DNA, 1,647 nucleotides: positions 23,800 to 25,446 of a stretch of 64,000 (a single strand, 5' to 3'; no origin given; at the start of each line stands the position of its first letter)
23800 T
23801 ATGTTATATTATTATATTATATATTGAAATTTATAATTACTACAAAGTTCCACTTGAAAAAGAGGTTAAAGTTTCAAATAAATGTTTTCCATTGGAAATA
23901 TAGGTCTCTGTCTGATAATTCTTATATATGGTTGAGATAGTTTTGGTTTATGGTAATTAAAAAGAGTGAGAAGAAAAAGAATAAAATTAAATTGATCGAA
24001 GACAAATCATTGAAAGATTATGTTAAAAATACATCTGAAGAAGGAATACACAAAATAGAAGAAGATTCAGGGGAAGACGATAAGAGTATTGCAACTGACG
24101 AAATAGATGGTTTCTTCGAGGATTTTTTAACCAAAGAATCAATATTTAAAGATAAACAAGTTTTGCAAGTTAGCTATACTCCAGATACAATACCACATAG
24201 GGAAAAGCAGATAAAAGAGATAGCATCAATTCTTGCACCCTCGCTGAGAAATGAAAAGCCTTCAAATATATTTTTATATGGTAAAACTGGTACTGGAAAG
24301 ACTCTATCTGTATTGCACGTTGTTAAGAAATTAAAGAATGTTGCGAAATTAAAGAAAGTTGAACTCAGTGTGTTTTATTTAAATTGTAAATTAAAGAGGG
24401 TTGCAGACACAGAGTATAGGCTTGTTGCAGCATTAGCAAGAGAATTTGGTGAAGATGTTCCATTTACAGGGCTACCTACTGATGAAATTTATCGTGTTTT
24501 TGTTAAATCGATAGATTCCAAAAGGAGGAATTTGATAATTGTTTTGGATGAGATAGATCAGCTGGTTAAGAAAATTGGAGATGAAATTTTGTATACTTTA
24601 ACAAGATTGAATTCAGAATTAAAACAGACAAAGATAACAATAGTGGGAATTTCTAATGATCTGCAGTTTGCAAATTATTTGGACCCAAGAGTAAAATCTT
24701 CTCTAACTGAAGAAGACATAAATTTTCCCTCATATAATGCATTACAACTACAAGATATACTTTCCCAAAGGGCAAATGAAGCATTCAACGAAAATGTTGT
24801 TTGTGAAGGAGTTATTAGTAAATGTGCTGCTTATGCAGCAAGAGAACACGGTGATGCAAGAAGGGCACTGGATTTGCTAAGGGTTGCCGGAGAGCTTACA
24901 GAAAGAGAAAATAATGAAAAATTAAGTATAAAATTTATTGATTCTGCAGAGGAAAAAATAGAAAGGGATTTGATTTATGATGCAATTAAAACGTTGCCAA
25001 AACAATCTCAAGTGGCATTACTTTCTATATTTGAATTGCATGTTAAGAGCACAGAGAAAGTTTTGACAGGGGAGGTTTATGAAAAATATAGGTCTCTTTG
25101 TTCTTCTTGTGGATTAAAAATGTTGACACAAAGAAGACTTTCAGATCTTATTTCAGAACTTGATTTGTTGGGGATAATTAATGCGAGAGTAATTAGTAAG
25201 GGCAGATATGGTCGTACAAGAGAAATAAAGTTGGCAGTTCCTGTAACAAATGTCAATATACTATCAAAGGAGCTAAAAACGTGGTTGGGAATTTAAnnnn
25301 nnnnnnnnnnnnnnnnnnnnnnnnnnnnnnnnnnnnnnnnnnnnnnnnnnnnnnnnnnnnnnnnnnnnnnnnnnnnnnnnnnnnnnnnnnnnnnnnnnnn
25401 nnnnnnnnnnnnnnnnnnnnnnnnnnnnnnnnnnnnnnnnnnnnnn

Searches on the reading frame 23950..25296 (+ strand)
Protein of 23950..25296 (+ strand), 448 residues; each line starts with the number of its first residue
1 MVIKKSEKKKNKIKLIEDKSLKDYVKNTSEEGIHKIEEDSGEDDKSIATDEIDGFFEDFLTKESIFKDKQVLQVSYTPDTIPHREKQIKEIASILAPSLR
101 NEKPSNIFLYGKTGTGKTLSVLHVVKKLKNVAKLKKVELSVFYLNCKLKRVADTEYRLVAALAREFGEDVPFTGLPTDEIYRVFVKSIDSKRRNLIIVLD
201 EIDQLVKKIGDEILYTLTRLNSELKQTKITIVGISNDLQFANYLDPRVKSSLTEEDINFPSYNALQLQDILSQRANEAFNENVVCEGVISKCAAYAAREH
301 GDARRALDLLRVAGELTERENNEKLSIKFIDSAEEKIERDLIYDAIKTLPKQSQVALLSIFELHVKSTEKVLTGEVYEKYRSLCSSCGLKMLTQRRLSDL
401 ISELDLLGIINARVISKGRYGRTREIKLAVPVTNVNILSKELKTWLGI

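Call 3: search_protein_families(library=pfam, proteins=[window:23950-25296:+])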
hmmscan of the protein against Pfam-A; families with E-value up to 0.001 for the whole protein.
window:23950-25296:+ (448 aa): 11 families
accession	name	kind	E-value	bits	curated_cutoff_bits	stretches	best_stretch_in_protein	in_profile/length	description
PF09079.17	Cdc6_C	-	7.3e-29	100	25.1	1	344-435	1-93/96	CDC6, C terminal winged helix domain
PF22703.2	Cdc6_lid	-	1.5e-22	79.7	27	1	268-335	1-68/68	Cdc6 AAA+ ATPase-type lid domain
PF13401.12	AAA_22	-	3.2e-11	44.1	27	1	103-234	4-123/130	AAA domain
PF01637.24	ATPase_2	-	3.3e-08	34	33.2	1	84-226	4-145/225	ATPase domain predominantly from Archaea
PF13191.12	AAA_16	-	9.5e-08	33.1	32.6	1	82-205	3-144/167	AAA ATPase domain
PF00004.35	AAA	-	1e-07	32.9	21.2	1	107-249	1-119/131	ATPase family associated with various cellular activities (AAA)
PF22606.2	Cdc6-ORC-like_ATPase_lid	-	6.3e-07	29.6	27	1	262-320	1-59/60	Cdc6/ORC-like, ATPase lid domain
PF00270.35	DEAD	-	5e-05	23.5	26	0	103-130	13-40/167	DEAD/DEAH box helicase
PF05729.18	NACHT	-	0.00013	22.3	26.7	1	107-211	3-99/167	NACHT domain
PF24883.2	NPHP3_N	-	0.00014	22.5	24.8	0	103-222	21-151/164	Nephrocystin 3, N-terminal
PF05621.17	TniB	-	0.00083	19.3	22.4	0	87-234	18-162/189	Bacterial TniB protein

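Call 6: find_homologous_proteins(query=window:23950-25296:+)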
Query window:23950-25296:+ (448 aa): 8000 proteins with E <= 0.001 among 8000 candidates; the best 120 are listed.
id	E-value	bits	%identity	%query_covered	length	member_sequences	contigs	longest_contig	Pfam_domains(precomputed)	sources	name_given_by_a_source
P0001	3.7e-283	957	100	100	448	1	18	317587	PF22703.3,PF22606.3,PF00004.36,PF13401.13,PF01637.25,PF09079.18,PF13191.13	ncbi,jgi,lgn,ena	jgi:archaeal cell division control protein 6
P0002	4.8e-244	828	88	96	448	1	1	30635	PF22703.3,PF22606.3,PF00004.36,PF13401.13,PF01637.25,PF09079.18,PF13191.13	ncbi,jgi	-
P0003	5.3e-237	805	86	95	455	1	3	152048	PF22703.3,PF24883.3,PF22606.3,PF00004.36,PF13401.13,PF01637.25,PF09079.18,PF13191.13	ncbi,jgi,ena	-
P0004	3.8e-236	802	83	100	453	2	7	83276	PF22703.3,PF22606.3,PF00004.36,PF13401.13,PF01637.25,PF09079.18,PF13191.13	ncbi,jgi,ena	jgi:archaeal cell division control protein 6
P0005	9.9e-209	711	80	90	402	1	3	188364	PF22703.3,PF24883.3,PF22606.3,PF00004.36,PF13401.13,PF01637.25,PF09079.18,PF13191.13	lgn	-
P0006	3.9e-208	710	80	90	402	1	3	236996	PF22703.3,PF22606.3,PF00004.36,PF13401.13,PF01637.25,PF09079.18,PF13191.13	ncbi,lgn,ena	-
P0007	6.8e-205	699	79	90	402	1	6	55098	PF22703.3,PF22606.3,PF00004.36,PF13401.13,PF01637.25,PF09079.18,PF13191.13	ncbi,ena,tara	tara:strand:- start:490 stop:1698 length:1209 start_codon:yes stop_codon:yes gene_type:complete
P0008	1.9e-200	684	78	90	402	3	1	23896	PF00270.36,PF22703.3,PF22606.3,PF00004.36,PF13401.13,PF01637.25,PF09079.18,PF13191.13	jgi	-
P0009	2.1e-200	684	78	88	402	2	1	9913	PF22703.3,PF22606.3,PF00004.36,PF13401.13,PF01637.25,PF09079.18,PF13191.13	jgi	jgi:cell division control protein 6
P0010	3.3e-196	670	75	90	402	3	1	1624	PF22703.3,PF00004.36,PF13401.13,PF01637.25,PF09079.18,PF13191.13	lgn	-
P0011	2.0e-184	631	71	89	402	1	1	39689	PF22703.3,PF24883.3,PF22606.3,PF00004.36,PF13401.13,PF01637.25,PF09079.18,PF13191.13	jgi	jgi:archaeal cell division control protein 6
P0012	4.4e-182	624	71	89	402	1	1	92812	PF22703.3,PF24883.3,PF05729.19,PF22606.3,PF00004.36,PF13401.13,PF01637.25,PF09079.18,PF13191.13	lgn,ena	-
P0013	1.6e-181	622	70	89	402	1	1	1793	PF22703.3,PF24883.3,PF05729.19,PF00004.36,PF13401.13,PF01637.25,PF09079.18,PF13191.13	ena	-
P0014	3.0e-181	621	71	89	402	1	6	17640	PF22703.3,PF24883.3,PF22606.3,PF00004.36,PF13401.13,PF01637.25,PF09079.18,PF13191.13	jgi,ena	jgi:cell division control protein 6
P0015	3.6e-181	621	70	90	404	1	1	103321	PF22703.3,PF22606.3,PF00004.36,PF13401.13,PF01637.25,PF09079.18,PF13191.13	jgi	-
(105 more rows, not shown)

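Call 12: find_encoding_contigs(protein=P0001, flank=10000, max_places=4)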
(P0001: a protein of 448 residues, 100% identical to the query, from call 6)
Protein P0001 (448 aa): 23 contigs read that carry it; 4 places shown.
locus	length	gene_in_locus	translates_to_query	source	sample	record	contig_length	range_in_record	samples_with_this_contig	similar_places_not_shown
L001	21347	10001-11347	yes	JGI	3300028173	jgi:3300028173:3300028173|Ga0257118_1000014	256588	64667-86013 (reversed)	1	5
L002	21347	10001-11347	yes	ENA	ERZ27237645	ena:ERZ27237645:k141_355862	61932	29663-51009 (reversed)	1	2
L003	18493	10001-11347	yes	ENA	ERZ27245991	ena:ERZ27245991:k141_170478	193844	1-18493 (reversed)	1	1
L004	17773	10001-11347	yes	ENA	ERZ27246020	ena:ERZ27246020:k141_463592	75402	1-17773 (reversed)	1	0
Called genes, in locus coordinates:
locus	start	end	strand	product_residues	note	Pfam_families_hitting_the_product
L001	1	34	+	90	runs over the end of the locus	PF22665:WHD_DUF6293 (weak)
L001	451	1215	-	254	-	-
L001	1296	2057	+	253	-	PF09754:PAC2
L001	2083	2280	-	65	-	-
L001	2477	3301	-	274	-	PF13495:Phage_int_SAM_4, PF00589:Phage_integrase, PF22823:MrpR_C_cat (weak)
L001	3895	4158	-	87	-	-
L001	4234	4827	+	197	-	-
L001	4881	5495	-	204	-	-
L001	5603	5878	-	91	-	-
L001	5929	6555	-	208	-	-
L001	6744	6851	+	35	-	-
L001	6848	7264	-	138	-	-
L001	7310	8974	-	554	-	PF03485:Arg_tRNA_synt_N, PF00750:tRNA-synt_1d, PF05746:DALR_1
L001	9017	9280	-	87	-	PF05239:PRC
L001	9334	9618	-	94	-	-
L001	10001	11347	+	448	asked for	PF01637:ATPase_2, PF13191:AAA_16 (weak), PF00004:AAA, PF13401:AAA_22, PF22606:Cdc6-ORC-like_ATPase_lid (weak), PF22703:Cdc6_lid, PF09079:WHD_Cdc6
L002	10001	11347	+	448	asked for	PF01637:ATPase_2, PF13191:AAA_16 (weak), PF00004:AAA, PF13401:AAA_22, PF22606:Cdc6-ORC-like_ATPase_lid (weak), PF22703:Cdc6_lid, PF09079:WHD_Cdc6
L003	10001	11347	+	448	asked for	PF01637:ATPase_2, PF13191:AAA_16 (weak), PF00004:AAA, PF13401:AAA_22, PF22606:Cdc6-ORC-like_ATPase_lid (weak), PF22703:Cdc6_lid, PF09079:WHD_Cdc6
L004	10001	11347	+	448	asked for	PF01637:ATPase_2, PF13191:AAA_16 (weak), PF00004:AAA, PF13401:AAA_22, PF22606:Cdc6-ORC-like_ATPase_lid (weak), PF22703:Cdc6_lid, PF09079:WHD_Cdc6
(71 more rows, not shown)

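Call 13: find_encoding_contigs(protein=P0003, flank=6000, max_places=2)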
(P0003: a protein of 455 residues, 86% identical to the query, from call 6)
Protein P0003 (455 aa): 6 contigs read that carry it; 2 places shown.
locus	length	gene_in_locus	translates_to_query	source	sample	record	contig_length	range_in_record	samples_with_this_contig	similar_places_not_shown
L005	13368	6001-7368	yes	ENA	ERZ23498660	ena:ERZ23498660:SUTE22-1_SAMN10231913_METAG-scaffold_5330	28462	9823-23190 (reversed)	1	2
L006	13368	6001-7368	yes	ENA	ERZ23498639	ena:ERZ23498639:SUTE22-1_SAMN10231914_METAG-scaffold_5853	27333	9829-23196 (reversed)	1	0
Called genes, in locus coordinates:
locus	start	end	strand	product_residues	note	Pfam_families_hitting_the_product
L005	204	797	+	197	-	-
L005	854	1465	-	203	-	-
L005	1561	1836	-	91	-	-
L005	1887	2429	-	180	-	-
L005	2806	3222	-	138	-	-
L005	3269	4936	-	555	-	PF03485:Arg_tRNA_synt_N, PF00750:tRNA-synt_1d, PF05746:DALR_1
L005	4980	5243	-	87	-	PF05239:PRC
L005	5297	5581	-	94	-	-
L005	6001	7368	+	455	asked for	PF01637:ATPase_2, PF13191:AAA_16, PF00004:AAA, PF13401:AAA_22, PF24883:NPHP3_N (faint), PF22606:Cdc6-ORC-like_ATPase_lid (weak), PF22703:Cdc6_lid, PF09079:WHD_Cdc6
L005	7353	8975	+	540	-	PF00149:Metallophos, PF04042:DNA_pol_E_B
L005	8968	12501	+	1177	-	PF03833:PolC_DP2_N, PF24844:PolC_DP2_central, PF24846:PolC_DP2_cat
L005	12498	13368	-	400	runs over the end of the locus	PF01970:TctA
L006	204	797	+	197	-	-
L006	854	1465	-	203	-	-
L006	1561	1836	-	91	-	-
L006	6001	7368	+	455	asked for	PF01637:ATPase_2, PF13191:AAA_16, PF00004:AAA, PF13401:AAA_22, PF24883:NPHP3_N (faint), PF22606:Cdc6-ORC-like_ATPase_lid (weak), PF22703:Cdc6_lid, PF09079:WHD_Cdc6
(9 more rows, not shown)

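Call 14: find_encoding_contigs(protein=P0004, flank=6000, max_places=2)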
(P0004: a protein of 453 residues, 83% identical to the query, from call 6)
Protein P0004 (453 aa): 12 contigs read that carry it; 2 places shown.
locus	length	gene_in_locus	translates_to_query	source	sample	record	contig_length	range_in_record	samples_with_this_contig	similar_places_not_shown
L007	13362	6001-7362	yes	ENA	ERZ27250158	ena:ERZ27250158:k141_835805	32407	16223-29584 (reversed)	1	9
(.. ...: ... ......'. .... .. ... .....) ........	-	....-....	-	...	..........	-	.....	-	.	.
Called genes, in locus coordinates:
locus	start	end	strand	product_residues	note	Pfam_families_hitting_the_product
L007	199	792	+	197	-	-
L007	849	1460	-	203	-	-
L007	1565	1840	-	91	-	-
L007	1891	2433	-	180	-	-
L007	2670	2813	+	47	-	-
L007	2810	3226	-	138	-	-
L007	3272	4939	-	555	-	PF03485:Arg_tRNA_synt_N, PF00750:tRNA-synt_1d, PF05746:DALR_1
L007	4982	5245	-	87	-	PF05239:PRC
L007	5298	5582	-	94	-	-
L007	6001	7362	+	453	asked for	PF13191:AAA_16 (weak), PF01637:ATPase_2, PF00004:AAA, PF13401:AAA_22, PF22606:Cdc6-ORC-like_ATPase_lid (weak), PF22703:Cdc6_lid, PF09079:WHD_Cdc6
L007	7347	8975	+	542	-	PF00149:Metallophos, PF04042:DNA_pol_E_B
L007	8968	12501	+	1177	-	PF03833:PolC_DP2_N, PF24844:PolC_DP2_central, PF24846:PolC_DP2_cat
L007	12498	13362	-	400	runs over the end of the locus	PF01970:TctA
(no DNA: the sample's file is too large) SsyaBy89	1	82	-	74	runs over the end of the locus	-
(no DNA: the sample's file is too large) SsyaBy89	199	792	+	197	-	-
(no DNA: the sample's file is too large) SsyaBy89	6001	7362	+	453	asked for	PF13191:AAA_16 (weak), PF01637:ATPase_2, PF00004:AAA, PF13401:AAA_22, PF22606:Cdc6-ORC-like_ATPase_lid (weak), PF22703:Cdc6_lid, PF09079:WHD_Cdc6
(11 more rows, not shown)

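Call 16: find_encoding_contigs(protein=P0006, flank=6000, max_places=1)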
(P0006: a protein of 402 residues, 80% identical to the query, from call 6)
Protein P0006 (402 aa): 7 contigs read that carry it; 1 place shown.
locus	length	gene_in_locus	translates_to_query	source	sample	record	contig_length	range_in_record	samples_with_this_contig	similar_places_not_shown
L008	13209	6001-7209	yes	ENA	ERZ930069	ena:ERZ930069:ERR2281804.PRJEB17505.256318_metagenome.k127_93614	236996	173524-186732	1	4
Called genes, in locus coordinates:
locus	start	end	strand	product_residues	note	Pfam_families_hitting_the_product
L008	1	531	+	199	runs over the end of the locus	-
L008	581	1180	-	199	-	-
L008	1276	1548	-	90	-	-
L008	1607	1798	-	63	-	-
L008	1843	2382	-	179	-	-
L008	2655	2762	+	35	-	-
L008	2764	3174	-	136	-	-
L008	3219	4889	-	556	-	PF03485:Arg_tRNA_synt_N, PF00750:tRNA-synt_1d, PF05746:DALR_1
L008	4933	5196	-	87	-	PF05239:PRC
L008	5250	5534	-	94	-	-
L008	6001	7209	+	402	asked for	PF01637:ATPase_2, PF13191:AAA_16, PF00004:AAA (weak), PF13401:AAA_22, PF22606:Cdc6-ORC-like_ATPase_lid (weak), PF22703:Cdc6_lid, PF09079:WHD_Cdc6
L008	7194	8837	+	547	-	PF00149:Metallophos, PF04042:DNA_pol_E_B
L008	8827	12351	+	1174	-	PF03833:PolC_DP2_N, PF24844:PolC_DP2_central, PF24846:PolC_DP2_cat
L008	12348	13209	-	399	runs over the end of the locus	PF01970:TctA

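Call 17: find_encoding_contigs(protein=P0002, flank=6000, max_places=1)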
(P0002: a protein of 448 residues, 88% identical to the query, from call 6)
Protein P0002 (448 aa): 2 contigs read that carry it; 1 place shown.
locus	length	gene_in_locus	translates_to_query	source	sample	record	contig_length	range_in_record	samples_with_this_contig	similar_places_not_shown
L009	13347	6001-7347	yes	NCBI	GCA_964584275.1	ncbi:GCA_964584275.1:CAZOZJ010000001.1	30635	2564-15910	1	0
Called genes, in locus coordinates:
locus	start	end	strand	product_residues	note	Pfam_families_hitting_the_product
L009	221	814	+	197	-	-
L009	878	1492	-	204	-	-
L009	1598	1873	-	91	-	-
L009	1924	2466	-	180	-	-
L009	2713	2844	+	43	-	-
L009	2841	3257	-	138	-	-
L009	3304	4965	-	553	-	PF03485:Arg_tRNA_synt_N, PF00750:tRNA-synt_1d, PF05746:DALR_1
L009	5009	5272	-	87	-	PF05239:PRC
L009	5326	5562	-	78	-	-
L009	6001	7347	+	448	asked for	PF01637:ATPase_2, PF13191:AAA_16 (weak), PF00004:AAA (weak), PF13401:AAA_22, PF22606:Cdc6-ORC-like_ATPase_lid (weak), PF22703:Cdc6_lid, PF09079:WHD_Cdc6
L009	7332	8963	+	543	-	PF00149:Metallophos (weak), PF04042:DNA_pol_E_B (weak)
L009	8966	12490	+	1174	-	PF03833:PolC_DP2_N, PF24844:PolC_DP2_central, PF24846:PolC_DP2_cat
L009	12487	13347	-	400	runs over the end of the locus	PF01970:TctA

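Call 19: find_related_loci(query=A2, collection=genome_contigs, flank=4000)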
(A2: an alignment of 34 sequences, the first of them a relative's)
Query A2 (448 aa) in genome_contigs; peptide patterns used: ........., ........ (x = any residue, [..] = any of these).
600 stretches matched a pattern (row limit reached: there are more); 564 encode a relative of the query (tblastn E <= 1e-3); the best 80 are kept; 80 distinct loci.
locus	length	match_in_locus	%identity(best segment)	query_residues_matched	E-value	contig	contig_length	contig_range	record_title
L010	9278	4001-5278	86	23-448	0e+0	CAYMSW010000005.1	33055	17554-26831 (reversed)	MAG TPA_asm: Candidatus Woesearchaeota archaeon isolate SRP077602_co7_458 genome assembly, contig: NODE_6439_length_3305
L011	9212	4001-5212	67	47-448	0e+0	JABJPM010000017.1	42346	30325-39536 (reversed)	MAG: Candidatus Woesearchaeota archaeon isolate SI075_bin66 k141_1328663, whole genome shotgun sequence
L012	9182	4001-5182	62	55-448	6e-167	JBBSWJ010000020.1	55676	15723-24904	MAG: Nanoarchaeota archaeon isolate H51-bin140_1 H51_bin140_1_000000000020, whole genome shotgun sequence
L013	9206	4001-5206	62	47-448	9e-169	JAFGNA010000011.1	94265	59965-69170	MAG: Candidatus Woesearchaeota archaeon isolate Zod_Metabat.513 k87_6456485, whole genome shotgun sequence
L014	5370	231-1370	62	52-431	2e-166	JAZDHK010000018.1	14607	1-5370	MAG: archaeon isolate MEGAHIT-group-0.318 k141_8829066, whole genome shotgun sequence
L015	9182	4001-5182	62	54-448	2e-165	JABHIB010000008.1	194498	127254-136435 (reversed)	MAG: archaeon isolate SI037_bin53 k141_1031403, whole genome shotgun sequence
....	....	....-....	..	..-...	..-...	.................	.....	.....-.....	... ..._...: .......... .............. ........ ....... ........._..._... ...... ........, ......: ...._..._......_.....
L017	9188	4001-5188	61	51-448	1e-163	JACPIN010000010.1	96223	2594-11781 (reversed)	MAG: Candidatus Woesearchaeota archaeon isolate NC_groundwater_441_Ag_B-0.1um_35_15 GD18-4_B1_scaffold_626726, whole gen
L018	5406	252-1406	61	47-431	4e-163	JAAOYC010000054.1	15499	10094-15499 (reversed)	Candidatus Woesearchaeota archaeon isolate DPANNHV_H2.bin.19 k83_2894817, whole genome shotgun sequence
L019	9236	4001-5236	61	36-442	4e-162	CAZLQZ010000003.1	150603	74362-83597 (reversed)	MAG TPA_asm: uncultured Methanosarcinales archaeon isolate binchicken_co47_193 genome assembly, contig: NODE_39_length_1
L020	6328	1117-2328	59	45-448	5e-162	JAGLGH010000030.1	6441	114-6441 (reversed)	MAG: Nanoarchaeota archaeon isolate RS_10_27 ROV157_10.bin.27.fa_30, whole genome shotgun sequence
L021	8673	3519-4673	62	50-435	8e-161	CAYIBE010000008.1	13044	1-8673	MAG TPA_asm: Candidatus Woesearchaeota archaeon isolate ERP119705_co1_791 genome assembly, contig: NODE_6123_length_1304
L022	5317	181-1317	61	52-430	3e-161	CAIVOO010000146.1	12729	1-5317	uncultured archaeon isolate AM-sed-core3-D1_bin-502 genome assembly, contig: bin-502:146/159, whole genome shotgun seque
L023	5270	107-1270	61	46-433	2e-160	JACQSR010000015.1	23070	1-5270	MAG: Candidatus Woesearchaeota archaeon isolate NC_groundwater_1390_Ag_S-0.2um_45_88 S_p2_S4_coassembly_k141_1231906, wh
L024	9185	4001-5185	58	52-448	1e-159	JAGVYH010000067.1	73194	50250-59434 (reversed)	Candidatus Woesearchaeota archaeon isolate RIFCSPHIGHO2_02_FULL_33_21 rifcsphigho2_02_scaffold_1139, whole genome shotgu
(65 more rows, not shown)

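Call 41: search_protein_families(library=ncbifam, proteins=[window:23950-25296:+], max_evalue=0.1)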
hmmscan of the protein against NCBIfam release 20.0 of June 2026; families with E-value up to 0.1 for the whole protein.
window:23950-25296:+ (448 aa): 10 families
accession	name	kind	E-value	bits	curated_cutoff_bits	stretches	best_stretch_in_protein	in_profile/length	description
NF001625.0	PRK00411.1-3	equivalog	2.5e-162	540.3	501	1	50-436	5-390/415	ORC1-type DNA replication protein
TIGR02928.1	TIGR02928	subfamily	1.9e-129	431.7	181.3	1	65-428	1-366/366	orc1/cdc6 family replication initiation protein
NF001623.0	PRK00411.1-1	equivalog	2e-67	227.7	311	1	55-434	7-393/411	ORC1-type DNA replication protein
NF001624.0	PRK00411.1-2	subfamily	1.6e-64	218.1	354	1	61-436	9-369/374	ORC1-type DNA replication protein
NF001626.0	PRK00411.1-5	equivalog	9.5e-46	156.3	417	1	62-430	13-365/374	ORC1-type DNA replication protein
NF040713.1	ZapE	equivalog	0.0025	17.1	140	1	98-236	46-156/344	cell division protein ZapE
TIGR03420.1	DnaA_homol_Hda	equivalog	0.0059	16.2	194.8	0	94-149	28-77/226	DnaA regulatory inactivator Hda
NF038255.1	exopoly_VpsD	equivalog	0.016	14.1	300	1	156-260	165-268/381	VpsD family glycosyltransferase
NF006505.0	PRK08939.1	equivalog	0.021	14.1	228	1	82-130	134-182/306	primosomal protein DnaI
NF001679.0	PRK00440.1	equivalog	0.025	13.7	303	0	263-372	160-266/322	replication factor C small subunit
